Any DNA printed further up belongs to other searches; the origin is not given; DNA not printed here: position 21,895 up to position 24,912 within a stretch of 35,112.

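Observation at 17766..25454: Self-contained operon of exported proteins wedged between capsid and neck genes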

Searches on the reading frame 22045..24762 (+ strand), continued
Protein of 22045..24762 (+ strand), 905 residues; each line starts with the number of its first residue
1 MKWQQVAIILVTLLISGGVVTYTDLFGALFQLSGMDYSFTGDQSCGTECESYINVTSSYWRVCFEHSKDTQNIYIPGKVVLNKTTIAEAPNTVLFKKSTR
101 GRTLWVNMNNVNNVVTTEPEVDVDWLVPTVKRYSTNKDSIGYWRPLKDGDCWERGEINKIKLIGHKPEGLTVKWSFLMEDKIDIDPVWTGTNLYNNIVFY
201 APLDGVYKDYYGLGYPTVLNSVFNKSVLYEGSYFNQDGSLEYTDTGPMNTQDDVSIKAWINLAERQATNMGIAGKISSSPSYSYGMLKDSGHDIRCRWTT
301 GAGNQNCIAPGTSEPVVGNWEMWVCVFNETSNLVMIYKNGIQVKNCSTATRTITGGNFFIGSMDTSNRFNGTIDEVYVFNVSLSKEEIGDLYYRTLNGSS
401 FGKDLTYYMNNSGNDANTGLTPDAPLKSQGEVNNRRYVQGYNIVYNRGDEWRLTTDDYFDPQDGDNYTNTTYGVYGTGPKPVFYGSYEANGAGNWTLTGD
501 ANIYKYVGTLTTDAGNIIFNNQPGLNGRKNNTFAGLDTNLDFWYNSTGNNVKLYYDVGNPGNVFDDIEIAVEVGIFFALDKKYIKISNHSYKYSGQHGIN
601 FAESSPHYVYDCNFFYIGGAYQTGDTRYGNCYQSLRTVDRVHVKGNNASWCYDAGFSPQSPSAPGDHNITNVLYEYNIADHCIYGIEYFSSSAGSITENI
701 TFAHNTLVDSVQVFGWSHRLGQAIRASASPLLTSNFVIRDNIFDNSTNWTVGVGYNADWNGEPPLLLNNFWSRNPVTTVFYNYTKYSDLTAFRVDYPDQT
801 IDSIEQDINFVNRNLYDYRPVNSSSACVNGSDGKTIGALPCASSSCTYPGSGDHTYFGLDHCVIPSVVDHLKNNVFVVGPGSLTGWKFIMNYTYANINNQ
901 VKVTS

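Call 83: fold_search(model_id=the predicted structure, library=pdb)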
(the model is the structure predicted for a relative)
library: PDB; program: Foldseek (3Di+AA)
matches with E <= 10: 1585; with E <= 0.001: 442
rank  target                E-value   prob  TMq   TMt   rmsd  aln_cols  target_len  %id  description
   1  9qco_A                2.2e-09  1.00  0.15  0.13   4.6       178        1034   14  NTNH-HA70 complex from Clostridium botulinum Serotype B1 (released 2025-09-10)
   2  3rsj_A                6.2e-09  1.00  0.15  0.31   3.9       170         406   18  Structure of HCRF in complex with Ganglioside GD1a (released 2011-08-17)
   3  4fvv_A                1.1e-08  1.00  0.15  0.30   3.9       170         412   16  Crystal structure of HCR/D-Sa-GBL1/C (released 2012-10-24)
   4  5jmc_G                1.1e-08  1.00  0.15  0.30   4.3       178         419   17  Receptor binding domain of Botulinum neurotoxin A in complex with rat SV2C (released 2016-06-15)
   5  5lr0_A                1.6e-08  1.00  0.15  0.31   3.8       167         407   16  Binding domain of Botulinum Neurotoxin DC in complex with SialylT (released 2017-08-30)
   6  8rvg_B                1.7e-08  1.00  0.15  0.30   4.5       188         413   16  Structure of the binding domain of BoNT/A mutant Y1117V in complex with the GD1a ganglioside receptor (released 2025-02-12)
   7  6hox                  1.9e-08  1.00  0.16  0.32   3.6       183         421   12  Crystal structure of the binding domain of Paraclostridial Mosquitocidal Protein 1 (released 2019-07-10)
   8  4isr_C                1.9e-08  1.00  0.15  0.31   3.7       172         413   15  Binding domain of Botulinum neurotoxin DC in complex with rat synaptotagmin II (released 2013-08-14)
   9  6f0o                  2.0e-08  1.00  0.15  0.30   4.1       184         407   15  Botulinum neurotoxin A3 Hc domain (released 2018-01-10)
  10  5hon_A                2.3e-08  1.00  0.15  0.59   2.8       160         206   14  Structure of Domain 4 of AbnA, a GH43 extracellular arabinanase from Geobacillus stearothermophilus, in complex with a (released 2017-02-01)
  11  7ce2_A                2.3e-08  1.00  0.15  0.28   4.5       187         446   14  The Crystal structure of TeNT Hc complexed with neutralizing antibody (released 2021-04-07)
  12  3fuq                  2.3e-08  1.00  0.14  0.29   6.9       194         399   18  Glycosylated SV2 and Gangliosides as Dual Receptors for Botulinum Neurotoxin Serotype F (released 2009-06-16)
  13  4iqp                  2.4e-08  1.00  0.14  0.29   4.2       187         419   16  Crystal Structure of HCRA-W1266A (released 2013-05-29)
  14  5mk6                  2.6e-08  1.00  0.15  0.30   4.3       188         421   15  Crystal structure of the receptor-binding domain of botulinum neurotoxin A1 (crystal form 1) (released 2018-03-28)
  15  9qc8_B                2.7e-08  1.00  0.15  0.12   3.1       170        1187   15  BoNT-NTNH-HA70 complex from Clostridium botulinum Serotype B1 (released 2025-09-10)
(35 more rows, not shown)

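Call 85: fold_search(model_id=the predicted structure, library=viral)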
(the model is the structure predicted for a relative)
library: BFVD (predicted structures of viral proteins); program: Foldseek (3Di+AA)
matches with E <= 10: 562; with E <= 0.001: 213
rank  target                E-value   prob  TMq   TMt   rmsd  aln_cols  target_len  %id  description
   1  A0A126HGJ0            2.8e-14  1.00  0.17  0.13  39.0       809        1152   13  LamG-like jellyroll fold domain-containing protein [Vibrio phage phi-Grn1]
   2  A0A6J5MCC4            6.2e-13  1.00  0.15  0.29  26.2       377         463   14  Concanavalin A-like lectin/glucanases superfamily [uncultured Caudovirales phage]
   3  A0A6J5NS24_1          1.6e-11  1.00  0.17  0.18  17.7       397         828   13  Concanavalin A-like lectin/glucanases superfamily (Fragment) [uncultured Caudovirales phage]
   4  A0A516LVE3            2.4e-11  1.00  0.17  0.33  14.1       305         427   15  (no name in the UniProt tables at hand)
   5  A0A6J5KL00            3.1e-11  1.00  0.17  0.11  14.4       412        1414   10  Concanavalin A-like lectin/glucanases superfamily [uncultured Caudovirales phage]
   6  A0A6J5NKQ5            4.4e-11  1.00  0.15  0.55   7.0       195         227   21  Concanavalin A-like lectin/glucanases superfamily [uncultured Caudovirales phage]
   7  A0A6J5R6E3            9.7e-11  1.00  0.17  0.17  34.7       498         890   14  LamG domain containing protein (Fragment) [uncultured Caudovirales phage]
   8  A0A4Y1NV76            2.8e-10  1.00  0.15  0.25  18.6       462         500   15  (no name in the UniProt tables at hand)
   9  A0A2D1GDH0            3.8e-10  1.00  0.15  0.19   2.8       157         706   17  (no name in the UniProt tables at hand)
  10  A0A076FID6            4.2e-10  1.00  0.16  0.25  16.4       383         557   12  Putative concanavalin A-like lectin/glucanase superfamily protein [Aureococcus anophagefferens virus]
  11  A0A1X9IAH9            5.0e-10  1.00  0.18  0.12  20.3       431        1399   15  Structral protein [Xanthomonas phage Xoo-sp2]
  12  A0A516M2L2            6.7e-10  1.00  0.16  0.17  17.5       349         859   17  (no name in the UniProt tables at hand)
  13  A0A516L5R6            7.9e-10  1.00  0.15  0.11   2.8       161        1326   24  (no name in the UniProt tables at hand)
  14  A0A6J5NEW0            7.9e-10  1.00  0.17  0.50   6.6       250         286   14  Concanavalin A-like lectin/glucanases superfamily [uncultured Caudovirales phage]
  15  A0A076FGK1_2          7.9e-10  1.00  0.18  0.16  16.5       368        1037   14  Putative concanavalin A-like lectin/glucanase superfamily protein [Aureococcus anophagefferens virus]
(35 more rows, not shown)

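Call 91: search_protein_families(library=pfam, proteins=[P0005, P0034, P0016, P0018], max_evalue=0.1)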
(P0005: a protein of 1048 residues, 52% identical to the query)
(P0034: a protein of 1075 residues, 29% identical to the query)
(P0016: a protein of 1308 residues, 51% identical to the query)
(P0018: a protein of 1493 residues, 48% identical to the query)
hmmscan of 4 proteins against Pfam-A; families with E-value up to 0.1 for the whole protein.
P0005 (1048 aa): 1 family
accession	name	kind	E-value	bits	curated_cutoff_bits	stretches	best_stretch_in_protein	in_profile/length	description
PF13385.13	Laminin_G_3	-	1.2e-10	42.2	27.6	1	198-356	2-149/151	Concanavalin A-like lectin/glucanases superfamily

P0034 (1075 aa): 2 families
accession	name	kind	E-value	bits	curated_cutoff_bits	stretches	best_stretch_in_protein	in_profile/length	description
PF00395.25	SLH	-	9.7e-24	83.5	20.8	3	1022-1066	1-44/44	S-layer homology domain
PF14162.11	YozD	-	0.017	15.9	27.5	1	997-1025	10-38/56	YozD-like protein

P0016 (1308 aa): 2 families
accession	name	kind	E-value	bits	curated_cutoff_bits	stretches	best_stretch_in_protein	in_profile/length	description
PF13229.12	Beta_helix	-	8.1e-06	26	25.9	2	571-693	11-149/158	Right handed beta helix region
PF24316.1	Tli3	-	0.075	13.8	27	0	1171-1223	62-112/129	T6SS Tli3 immunity protein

P0018 (1493 aa): 3 families
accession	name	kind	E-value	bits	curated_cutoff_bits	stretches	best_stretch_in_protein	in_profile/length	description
PF05048.19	NosD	-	1.2e-43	149.5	23.6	4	700-872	45-212/212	Periplasmic copper-binding protein (NosD)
PF13229.12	Beta_helix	-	1.2e-31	110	25.9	3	397-544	2-149/158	Right handed beta helix region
PF24132.1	DUF7399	-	0.054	14.4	27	1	183-242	56-119/134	Family of unknown function (DUF7399)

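Call 100: search_protein_families(library=ncbifam, proteins=[window:22045-24762:+], max_evalue=0.05)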
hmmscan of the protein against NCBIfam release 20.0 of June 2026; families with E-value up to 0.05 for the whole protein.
window:22045-24762:+ (905 aa): 1 family
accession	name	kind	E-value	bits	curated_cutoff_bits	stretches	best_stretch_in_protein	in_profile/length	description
NF052521.1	TafC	equivalog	0.00021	20.5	410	1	233-399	197-367/373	TafC family fimbrial protein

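Call 101: search_protein_families(library=padloc, proteins=[window:22045-24762:+], max_evalue=0.01)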
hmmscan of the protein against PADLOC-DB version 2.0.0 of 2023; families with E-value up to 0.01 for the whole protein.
window:22045-24762:+ (905 aa): 0 families

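Call 113: search_dna_similar(query=L010:20957-22036:+, collection=phages, mode=protein, max_evalue=0.001, max_rows=12)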
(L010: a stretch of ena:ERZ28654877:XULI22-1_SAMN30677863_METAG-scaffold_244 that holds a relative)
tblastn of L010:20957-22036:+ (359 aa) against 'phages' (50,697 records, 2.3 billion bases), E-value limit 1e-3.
Records with a match: 43; places in all: 43; records where one place covers at least 80% of the query: 14.
Best place of each record, by identity: <60% 43.
By first word of the organism name: Bacillus 15; Gordonia 15; Haloarcula 7; Halovirus 2; Rhodococcus 2; Rossellomorea 1; Geobacillus 1.
By host as written in the record: Gordonia terrae 3612 11; Bacillus subtilis 7; Haloarcula californiae 4; Haloarcula vallismortis 3; Haloarcula hispanica 2; Gordonia rubripertincta NRRL B-16540 2; Bacillus pumilus BL-8 2; Rhodococcus equi 2; and 10 more.
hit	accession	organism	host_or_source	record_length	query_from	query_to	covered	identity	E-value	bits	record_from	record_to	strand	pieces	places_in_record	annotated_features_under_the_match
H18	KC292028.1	Haloarcula californiae tailed virus 2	Haloarcula californiae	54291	9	356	97%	25.5%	4e-8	61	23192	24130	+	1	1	39: tail tube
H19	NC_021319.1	Haloarcula californiae tailed virus 2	Haloarcula californiae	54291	9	356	97%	25.5%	4e-8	61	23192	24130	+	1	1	39: minor tail protein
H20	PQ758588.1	Bacillus phage PS1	Bacillus licheniformis HNIBR-BC151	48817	28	352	91%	26.5%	2e-13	77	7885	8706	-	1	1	tail tube protein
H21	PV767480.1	Rossellomorea phage phiT1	Rossellomorea aquimaris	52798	1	345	96%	24.9%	1e-10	69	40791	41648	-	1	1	major tail protein | hypothetical protein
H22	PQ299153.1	Bacillus phage Jayan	Bacillus licheniformis DSM13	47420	28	352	91%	26.2%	8e-13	76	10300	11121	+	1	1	minor tail protein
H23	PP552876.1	Bacillus phage PK-1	-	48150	28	352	91%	26.2%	2e-12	75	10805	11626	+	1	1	hypothetical protein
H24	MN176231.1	Bacillus phage 276BB001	Bacillus subtilis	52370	5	327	90%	23.0%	2e-5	53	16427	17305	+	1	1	26: major tail protein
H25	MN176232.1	Bacillus phage 280BB001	Bacillus subtilis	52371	5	327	90%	23.0%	2e-5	53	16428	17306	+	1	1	26: major tail protein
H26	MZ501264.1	Bacillus phage 274BB002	Bacillus subtilis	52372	5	327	90%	23.0%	2e-5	53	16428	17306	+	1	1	26: major tail protein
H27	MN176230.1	Bacillus phage 056SW001B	Bacillus subtilis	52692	5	327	90%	23.0%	2e-5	53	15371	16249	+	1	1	25: major tail protein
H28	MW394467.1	Bacillus phage 268TH004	Bacillus subtilis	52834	5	327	90%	23.0%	2e-5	53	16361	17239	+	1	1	25: major tail protein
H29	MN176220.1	Bacillus phage 019DV002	Bacillus subtilis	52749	5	327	90%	23.0%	3e-5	52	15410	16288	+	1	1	24: major tail protein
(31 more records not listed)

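Call 114: search_dna_similar(query=L012:758-1972:+, collection=phages, mode=protein, max_evalue=0.00001, max_rows=12)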
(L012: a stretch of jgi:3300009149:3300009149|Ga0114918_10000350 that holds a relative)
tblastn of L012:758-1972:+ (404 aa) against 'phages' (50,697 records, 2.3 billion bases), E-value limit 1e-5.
Records with a match: 2200; places in all: 2202; records where one place covers at least 80% of the query: 606.
Best place of each record, by identity: <60% 2200.
By first word of the organism name: Vibrio 343; Salmonella 284; Streptococcus 221; Escherichia 203; Staphylococcus 158; Klebsiella 110; Microbacterium 70; Enterococcus 60; Pseudomonas 59; Flavobacterium 58; and 96 more.
By host as written in the record: - 457; Escherichia coli 80; Staphylococcus aureus 58; Streptococcus thermophilus 53; Microbacterium foliorum NRRL B-24224 46; Salmonella enterica subsp. enterica serovar Enteritidis PT1 39; Mycobacterium smegmatis mc2 155 34; Gordonia rubripertincta NRRL B-16540 31; and 613 more.
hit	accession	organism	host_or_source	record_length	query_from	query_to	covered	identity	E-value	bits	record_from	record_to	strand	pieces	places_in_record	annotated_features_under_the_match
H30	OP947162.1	Rhodobacteraceae phage LS06-2018-MD06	-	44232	7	388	95%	33.8%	3e-58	211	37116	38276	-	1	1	terminase large subunit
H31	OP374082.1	Haloarchaeal virus HJTV-4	Natrinema thermotolerans A29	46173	19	396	94%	30.1%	3e-41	161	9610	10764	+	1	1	terminase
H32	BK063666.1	Caudoviricetes sp. vir519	Methanofastidiosa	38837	16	399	95%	29.1%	3e-40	158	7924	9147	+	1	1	terminase large subunit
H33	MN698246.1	Pelagibacter phage HTVC112P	Candidatus Pelagibacter sp. HTCC7211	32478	1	394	98%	26.5%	7e-18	92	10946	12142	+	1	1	terminase large subunit | hypothetical protein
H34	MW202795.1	Caudoviricetes sp.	Manatee Spring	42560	7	392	96%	26.8%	5e-28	122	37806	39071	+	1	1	large terminase protein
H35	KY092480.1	Streptomyces phage Picard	Streptomyces venezuelae ATCC 10712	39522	18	390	92%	27.4%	3e-31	131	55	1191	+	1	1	terminase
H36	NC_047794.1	Streptomyces phage Picard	Streptomyces venezuelae ATCC 10712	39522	18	390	92%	27.4%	3e-31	131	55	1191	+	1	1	terminase large subunit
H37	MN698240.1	Pelagibacter phage HTVC026P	Candidatus Pelagibacter sp. HTCC1062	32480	13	394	95%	26.8%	1e-18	94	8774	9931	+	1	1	terminase large subunit | hypothetical protein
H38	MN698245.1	Pelagibacter phage HTVC111P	Candidatus Pelagibacter sp. HTCC7211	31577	11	394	95%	26.6%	2e-17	91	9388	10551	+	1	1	terminase large subunit | hypothetical protein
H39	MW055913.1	Arthrobacter phage Wollypog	Arthrobacter globiformis B-2979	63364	4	404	99%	25.4%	5e-21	101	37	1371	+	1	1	1: terminase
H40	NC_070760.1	Arthrobacter phage Wollypog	Arthrobacter globiformis B-2979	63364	4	404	99%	25.4%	5e-21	101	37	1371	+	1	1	1: terminase large subunit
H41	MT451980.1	Streptomyces phage Ignacio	Streptomyces sanglieri UNT16F27A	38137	18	389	92%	27.2%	6e-29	125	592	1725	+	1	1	2: terminase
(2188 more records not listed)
